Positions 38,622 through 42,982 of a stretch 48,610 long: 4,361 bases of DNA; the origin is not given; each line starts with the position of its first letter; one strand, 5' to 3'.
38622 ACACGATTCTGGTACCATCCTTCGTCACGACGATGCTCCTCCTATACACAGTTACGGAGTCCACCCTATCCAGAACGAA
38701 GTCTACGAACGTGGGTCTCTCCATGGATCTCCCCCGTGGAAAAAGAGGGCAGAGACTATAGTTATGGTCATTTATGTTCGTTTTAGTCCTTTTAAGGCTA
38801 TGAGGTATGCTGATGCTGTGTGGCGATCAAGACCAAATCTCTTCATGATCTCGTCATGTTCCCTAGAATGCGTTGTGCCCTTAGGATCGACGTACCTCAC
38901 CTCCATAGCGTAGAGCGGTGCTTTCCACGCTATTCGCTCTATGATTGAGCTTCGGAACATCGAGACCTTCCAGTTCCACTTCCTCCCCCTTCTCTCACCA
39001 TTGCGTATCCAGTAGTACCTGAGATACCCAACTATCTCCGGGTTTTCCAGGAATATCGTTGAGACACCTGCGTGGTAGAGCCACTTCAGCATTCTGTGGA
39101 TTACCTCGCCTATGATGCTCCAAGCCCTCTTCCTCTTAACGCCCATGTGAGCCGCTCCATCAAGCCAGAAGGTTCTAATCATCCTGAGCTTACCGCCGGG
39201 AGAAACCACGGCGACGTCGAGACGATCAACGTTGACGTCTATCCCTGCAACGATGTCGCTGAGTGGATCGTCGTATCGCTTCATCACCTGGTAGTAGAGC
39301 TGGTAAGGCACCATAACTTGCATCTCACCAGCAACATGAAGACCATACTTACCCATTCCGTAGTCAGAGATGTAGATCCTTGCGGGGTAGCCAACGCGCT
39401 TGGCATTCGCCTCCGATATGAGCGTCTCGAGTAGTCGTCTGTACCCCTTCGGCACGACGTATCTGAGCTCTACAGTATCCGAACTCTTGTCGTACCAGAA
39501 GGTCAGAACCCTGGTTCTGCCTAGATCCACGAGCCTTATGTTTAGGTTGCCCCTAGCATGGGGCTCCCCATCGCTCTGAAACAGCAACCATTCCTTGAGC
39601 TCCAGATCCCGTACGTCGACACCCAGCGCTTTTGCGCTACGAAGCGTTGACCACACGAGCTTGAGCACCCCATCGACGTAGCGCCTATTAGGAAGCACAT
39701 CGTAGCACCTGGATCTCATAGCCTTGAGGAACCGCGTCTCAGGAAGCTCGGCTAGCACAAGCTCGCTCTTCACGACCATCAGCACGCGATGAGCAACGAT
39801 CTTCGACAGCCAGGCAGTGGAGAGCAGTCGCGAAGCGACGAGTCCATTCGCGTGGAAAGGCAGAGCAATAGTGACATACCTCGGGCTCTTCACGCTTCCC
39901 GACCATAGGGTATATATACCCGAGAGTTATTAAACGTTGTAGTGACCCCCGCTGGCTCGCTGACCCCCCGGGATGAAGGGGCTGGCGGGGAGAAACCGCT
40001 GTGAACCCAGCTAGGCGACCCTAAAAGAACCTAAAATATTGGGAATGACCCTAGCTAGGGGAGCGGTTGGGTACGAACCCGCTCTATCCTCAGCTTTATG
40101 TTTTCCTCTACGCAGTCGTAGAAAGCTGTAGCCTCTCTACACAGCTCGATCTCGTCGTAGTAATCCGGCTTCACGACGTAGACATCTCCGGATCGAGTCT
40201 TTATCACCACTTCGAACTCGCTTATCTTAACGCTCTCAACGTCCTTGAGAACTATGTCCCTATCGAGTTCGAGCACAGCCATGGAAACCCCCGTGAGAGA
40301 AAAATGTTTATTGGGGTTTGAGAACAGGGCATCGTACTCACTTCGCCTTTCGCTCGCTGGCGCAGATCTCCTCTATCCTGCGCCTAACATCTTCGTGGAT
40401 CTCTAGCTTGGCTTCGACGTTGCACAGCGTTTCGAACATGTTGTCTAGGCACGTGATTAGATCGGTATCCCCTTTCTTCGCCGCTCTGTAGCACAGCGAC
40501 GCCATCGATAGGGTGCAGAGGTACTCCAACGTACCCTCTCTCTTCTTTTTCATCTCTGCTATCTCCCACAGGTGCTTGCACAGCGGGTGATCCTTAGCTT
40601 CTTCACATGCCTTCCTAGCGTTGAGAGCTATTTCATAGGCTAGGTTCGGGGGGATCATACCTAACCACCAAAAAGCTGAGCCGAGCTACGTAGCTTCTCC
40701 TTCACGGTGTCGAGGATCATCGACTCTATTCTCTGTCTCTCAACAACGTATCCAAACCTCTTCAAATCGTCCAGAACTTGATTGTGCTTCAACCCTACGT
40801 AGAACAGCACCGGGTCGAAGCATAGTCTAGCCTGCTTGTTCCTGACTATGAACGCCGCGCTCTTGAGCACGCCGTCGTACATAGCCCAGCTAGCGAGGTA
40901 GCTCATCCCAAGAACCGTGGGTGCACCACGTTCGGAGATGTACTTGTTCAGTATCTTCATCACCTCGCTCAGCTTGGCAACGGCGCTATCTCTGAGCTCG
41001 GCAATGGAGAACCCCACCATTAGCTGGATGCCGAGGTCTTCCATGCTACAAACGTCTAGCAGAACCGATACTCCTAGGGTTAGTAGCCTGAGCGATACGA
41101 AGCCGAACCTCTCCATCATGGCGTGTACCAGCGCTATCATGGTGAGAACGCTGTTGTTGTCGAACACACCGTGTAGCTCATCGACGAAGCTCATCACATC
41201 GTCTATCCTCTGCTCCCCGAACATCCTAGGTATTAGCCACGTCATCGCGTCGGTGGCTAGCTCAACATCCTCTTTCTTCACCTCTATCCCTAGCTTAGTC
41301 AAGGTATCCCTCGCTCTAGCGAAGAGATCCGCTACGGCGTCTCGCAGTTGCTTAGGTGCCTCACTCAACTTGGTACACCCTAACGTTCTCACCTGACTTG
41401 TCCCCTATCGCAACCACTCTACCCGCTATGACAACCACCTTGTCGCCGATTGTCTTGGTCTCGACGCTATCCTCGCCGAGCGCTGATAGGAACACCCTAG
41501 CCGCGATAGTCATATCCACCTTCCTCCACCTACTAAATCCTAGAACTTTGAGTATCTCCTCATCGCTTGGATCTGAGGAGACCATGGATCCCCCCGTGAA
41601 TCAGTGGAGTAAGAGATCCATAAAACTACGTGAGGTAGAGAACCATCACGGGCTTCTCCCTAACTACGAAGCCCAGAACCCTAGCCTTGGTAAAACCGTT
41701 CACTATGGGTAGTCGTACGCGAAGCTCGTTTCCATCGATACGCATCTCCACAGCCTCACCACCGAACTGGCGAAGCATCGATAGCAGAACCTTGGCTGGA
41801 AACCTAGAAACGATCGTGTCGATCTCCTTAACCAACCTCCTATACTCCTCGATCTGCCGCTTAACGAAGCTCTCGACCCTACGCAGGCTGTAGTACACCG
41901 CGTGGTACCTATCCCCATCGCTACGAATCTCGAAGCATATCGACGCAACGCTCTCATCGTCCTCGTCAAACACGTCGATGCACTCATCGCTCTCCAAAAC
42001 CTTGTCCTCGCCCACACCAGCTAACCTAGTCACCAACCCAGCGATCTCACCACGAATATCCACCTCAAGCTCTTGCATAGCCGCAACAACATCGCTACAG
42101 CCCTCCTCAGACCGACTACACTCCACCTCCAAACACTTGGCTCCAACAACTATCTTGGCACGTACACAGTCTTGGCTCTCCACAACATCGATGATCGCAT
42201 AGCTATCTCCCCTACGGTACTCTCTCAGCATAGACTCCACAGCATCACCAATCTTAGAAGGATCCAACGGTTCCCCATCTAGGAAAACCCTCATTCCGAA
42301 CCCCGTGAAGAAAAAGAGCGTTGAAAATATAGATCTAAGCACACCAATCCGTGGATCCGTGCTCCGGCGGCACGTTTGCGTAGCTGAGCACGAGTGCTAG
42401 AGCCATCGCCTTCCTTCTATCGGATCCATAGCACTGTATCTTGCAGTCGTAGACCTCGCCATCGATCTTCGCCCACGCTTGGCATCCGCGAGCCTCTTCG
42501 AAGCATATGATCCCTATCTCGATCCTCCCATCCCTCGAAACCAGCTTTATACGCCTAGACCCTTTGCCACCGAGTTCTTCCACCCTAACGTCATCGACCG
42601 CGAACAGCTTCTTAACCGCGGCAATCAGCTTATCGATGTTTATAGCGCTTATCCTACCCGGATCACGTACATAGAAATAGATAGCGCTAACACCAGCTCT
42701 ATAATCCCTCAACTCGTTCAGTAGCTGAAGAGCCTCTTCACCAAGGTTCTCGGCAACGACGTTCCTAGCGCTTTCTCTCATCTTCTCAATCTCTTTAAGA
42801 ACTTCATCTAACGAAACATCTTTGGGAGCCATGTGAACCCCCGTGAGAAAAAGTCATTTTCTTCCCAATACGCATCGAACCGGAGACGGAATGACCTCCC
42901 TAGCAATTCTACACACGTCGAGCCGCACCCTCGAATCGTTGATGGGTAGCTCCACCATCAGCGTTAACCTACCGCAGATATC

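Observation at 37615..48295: Array of at least 17 copies of a conserved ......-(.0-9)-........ element, each 4-8 nt upstream of the ATG of consecutive same-strand small genes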

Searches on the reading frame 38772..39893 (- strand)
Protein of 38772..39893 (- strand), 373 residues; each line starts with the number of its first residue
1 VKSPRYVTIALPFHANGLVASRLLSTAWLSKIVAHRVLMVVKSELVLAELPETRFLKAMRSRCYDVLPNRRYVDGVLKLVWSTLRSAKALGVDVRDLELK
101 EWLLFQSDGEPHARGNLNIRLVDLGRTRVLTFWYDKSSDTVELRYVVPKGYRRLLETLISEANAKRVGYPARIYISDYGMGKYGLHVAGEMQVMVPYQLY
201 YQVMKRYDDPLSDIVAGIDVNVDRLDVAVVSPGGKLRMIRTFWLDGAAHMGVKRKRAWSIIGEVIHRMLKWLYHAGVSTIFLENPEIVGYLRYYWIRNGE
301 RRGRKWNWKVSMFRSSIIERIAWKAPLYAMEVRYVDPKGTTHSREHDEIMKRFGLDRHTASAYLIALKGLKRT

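Call 9: search_protein_families(library=pfam, proteins=[window:38772-39893:-], max_evalue=0.01)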
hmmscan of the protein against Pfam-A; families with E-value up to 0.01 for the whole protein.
window:38772-39893:- (373 aa): 0 families

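Call 11: search_protein_families(library=phrogs, proteins=[window:38772-39893:-], max_evalue=0.001)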
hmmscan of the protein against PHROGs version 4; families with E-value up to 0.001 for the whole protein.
window:38772-39893:- (373 aa): 0 families

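Call 76: search_protein_families(library=ncbifam, proteins=[window:38772-39893:-], max_evalue=0.1)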
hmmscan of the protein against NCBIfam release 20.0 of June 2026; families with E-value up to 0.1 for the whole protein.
window:38772-39893:- (373 aa): 1 family
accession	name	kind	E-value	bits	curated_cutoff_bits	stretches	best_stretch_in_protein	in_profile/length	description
NF049972.1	CRISPR_Cas12f2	exception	0.091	11.5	450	0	297-342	428-474/524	type V CRISPR-associated effector Cas12f2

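Call 77: search_solved_structures(query=window:38772-39893:-, max_evalue=1)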
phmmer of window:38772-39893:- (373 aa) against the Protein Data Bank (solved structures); distinct sequences matched with E-value up to 1: 0.

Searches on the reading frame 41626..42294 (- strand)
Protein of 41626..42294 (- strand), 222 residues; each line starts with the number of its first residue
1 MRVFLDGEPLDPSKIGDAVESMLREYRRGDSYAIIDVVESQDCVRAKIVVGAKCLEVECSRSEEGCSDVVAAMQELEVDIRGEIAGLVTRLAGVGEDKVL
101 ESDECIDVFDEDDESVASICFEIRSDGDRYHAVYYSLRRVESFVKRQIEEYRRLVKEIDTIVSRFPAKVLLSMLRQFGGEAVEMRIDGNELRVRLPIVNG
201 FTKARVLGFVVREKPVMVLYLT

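Call 19: search_protein_families(library=pfam, proteins=[window:41626-42294:-], max_evalue=0.05)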
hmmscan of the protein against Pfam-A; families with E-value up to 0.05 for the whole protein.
window:41626-42294:- (222 aa): 1 family
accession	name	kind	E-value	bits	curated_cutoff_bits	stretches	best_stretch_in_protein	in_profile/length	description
PF22172.1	C2c1_helical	-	0.046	13.9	27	0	112-159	60-106/168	CRISPR-associated endonuclease C2c1 second helical domain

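Call 76: search_protein_families(library=ncbifam, proteins=[window:41626-42294:-], max_evalue=0.1)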
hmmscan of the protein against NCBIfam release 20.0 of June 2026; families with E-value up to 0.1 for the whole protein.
window:41626-42294:- (222 aa): 0 families

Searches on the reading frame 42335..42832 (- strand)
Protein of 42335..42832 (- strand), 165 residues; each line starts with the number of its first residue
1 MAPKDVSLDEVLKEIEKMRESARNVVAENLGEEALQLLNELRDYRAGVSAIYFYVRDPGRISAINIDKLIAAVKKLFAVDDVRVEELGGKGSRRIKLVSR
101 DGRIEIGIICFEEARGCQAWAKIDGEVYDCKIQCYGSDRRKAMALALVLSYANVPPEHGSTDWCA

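Call 17: search_protein_families(library=pfam, proteins=[window:42335-42832:-], max_evalue=0.05)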
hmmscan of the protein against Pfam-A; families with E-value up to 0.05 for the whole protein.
window:42335-42832:- (165 aa): 0 families
